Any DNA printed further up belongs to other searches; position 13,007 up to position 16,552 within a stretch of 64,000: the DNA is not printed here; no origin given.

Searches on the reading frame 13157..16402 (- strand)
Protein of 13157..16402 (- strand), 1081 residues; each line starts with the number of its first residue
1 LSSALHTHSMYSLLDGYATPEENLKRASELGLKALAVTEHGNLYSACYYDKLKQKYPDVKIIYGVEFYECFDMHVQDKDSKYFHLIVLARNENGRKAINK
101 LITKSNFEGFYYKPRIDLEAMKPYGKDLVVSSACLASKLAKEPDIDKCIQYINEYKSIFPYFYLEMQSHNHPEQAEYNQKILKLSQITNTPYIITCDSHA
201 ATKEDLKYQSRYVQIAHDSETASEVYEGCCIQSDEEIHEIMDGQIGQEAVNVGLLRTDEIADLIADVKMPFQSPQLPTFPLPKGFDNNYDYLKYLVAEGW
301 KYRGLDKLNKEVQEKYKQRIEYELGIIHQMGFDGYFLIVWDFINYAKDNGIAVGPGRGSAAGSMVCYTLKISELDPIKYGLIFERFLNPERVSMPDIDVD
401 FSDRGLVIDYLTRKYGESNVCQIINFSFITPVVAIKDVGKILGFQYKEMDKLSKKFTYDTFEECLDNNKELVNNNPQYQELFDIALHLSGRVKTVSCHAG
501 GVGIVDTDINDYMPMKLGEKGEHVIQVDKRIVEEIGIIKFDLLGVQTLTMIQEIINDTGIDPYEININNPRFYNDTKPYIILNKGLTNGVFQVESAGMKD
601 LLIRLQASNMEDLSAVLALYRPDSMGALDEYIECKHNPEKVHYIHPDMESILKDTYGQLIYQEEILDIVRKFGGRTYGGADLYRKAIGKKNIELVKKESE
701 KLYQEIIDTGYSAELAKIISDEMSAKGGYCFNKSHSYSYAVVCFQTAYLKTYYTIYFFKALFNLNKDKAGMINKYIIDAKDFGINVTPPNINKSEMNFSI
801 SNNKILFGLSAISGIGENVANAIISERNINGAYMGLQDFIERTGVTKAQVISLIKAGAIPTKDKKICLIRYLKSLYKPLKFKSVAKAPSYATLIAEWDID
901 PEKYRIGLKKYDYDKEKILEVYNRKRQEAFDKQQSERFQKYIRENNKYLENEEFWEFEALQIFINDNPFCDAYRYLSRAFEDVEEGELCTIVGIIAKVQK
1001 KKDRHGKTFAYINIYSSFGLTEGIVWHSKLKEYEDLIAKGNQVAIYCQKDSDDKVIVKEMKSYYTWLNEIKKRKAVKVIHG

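Call 41: search_protein_families(library=phrogs, proteins=[window:13157-16402:-], max_evalue=0.00001)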
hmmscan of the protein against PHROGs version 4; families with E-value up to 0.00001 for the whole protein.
window:13157-16402:- (1081 aa): 9 families
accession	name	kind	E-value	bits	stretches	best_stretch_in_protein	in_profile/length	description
phrog_405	-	DNA, RNA and nucleotide metabolism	2.4e-285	950.8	1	4-1054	46-1077/1190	DNA polymerase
phrog_11165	-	DNA, RNA and nucleotide metabolism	1.1e-107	362.1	1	290-829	13-577/782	DNA polymerase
phrog_12219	-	DNA, RNA and nucleotide metabolism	3.1e-76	258.3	1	395-904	2-567/823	DNA polymerase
phrog_7513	-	unknown function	6.5e-71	240.6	1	4-396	13-453/461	-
phrog_21652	-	DNA, RNA and nucleotide metabolism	6.2e-55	187.7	1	349-702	30-424/476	DNA polymerase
phrog_13169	-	DNA, RNA and nucleotide metabolism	8.7e-32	111.6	2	296-392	312-414/463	DNA polymerase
phrog_4335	-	unknown function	1.7e-19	71.3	1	706-837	8-139/421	-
phrog_20695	-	DNA, RNA and nucleotide metabolism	1.9e-19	70.9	1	780-974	47-241/440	DNA binding protein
phrog_11127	-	DNA, RNA and nucleotide metabolism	2.7e-06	28.4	1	310-387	93-170/171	DNA polymerase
